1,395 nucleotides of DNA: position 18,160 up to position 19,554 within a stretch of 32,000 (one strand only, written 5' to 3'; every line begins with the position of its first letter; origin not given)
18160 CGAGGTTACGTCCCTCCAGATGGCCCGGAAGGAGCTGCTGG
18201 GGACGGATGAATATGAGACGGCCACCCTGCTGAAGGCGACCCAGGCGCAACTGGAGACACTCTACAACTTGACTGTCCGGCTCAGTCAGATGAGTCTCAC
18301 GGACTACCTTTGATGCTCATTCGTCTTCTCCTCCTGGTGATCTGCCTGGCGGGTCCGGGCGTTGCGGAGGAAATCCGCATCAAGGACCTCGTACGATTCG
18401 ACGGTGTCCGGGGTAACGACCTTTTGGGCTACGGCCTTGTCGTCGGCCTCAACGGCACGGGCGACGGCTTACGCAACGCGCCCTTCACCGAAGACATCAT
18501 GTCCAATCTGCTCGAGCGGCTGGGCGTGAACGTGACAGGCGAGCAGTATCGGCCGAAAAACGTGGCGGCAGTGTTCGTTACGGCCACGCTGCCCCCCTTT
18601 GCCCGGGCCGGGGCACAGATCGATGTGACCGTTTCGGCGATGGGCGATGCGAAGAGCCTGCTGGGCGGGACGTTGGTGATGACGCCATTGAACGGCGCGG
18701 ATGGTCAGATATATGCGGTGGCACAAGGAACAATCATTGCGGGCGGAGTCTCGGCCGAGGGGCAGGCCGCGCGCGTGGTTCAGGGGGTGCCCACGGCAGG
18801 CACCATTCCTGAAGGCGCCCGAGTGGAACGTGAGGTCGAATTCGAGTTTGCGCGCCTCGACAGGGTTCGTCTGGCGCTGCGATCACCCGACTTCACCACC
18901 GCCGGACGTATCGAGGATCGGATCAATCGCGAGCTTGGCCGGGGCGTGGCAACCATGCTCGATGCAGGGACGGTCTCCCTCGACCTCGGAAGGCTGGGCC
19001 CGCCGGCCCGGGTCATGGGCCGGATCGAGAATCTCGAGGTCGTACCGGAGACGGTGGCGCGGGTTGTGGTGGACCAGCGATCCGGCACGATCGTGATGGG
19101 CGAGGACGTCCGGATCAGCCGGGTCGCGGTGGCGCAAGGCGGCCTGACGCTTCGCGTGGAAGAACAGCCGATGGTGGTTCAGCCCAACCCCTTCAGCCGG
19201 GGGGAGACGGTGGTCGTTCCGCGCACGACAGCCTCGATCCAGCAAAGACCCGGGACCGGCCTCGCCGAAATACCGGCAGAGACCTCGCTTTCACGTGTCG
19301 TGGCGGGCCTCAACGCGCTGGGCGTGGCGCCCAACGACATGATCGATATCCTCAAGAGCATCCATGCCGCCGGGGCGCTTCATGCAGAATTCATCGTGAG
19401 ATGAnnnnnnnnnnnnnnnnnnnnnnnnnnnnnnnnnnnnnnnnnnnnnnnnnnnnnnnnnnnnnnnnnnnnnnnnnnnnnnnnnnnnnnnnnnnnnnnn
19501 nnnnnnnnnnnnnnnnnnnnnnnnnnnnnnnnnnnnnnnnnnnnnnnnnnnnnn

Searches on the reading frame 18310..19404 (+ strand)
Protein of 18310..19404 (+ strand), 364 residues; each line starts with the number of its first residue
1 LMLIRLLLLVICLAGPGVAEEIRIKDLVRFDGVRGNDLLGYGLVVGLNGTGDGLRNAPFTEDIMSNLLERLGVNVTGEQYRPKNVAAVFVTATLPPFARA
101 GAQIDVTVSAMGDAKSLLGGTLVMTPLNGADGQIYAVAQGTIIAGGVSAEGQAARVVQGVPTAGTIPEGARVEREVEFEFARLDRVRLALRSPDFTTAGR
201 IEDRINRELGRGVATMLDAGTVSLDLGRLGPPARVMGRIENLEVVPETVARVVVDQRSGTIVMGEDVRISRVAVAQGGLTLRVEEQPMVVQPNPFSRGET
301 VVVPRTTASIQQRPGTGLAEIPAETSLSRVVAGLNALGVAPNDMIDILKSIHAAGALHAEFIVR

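Call 49: search_protein_families(library=pfam, proteins=[window:18310-19404:+], max_evalue=0.001)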
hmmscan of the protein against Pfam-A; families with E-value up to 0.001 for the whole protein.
window:18310-19404:+ (364 aa): 1 family
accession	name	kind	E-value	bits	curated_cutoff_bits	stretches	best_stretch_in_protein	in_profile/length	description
PF02119.21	FlgI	-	3.1e-135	451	25.3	1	23-363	1-343/343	Flagellar P-ring protein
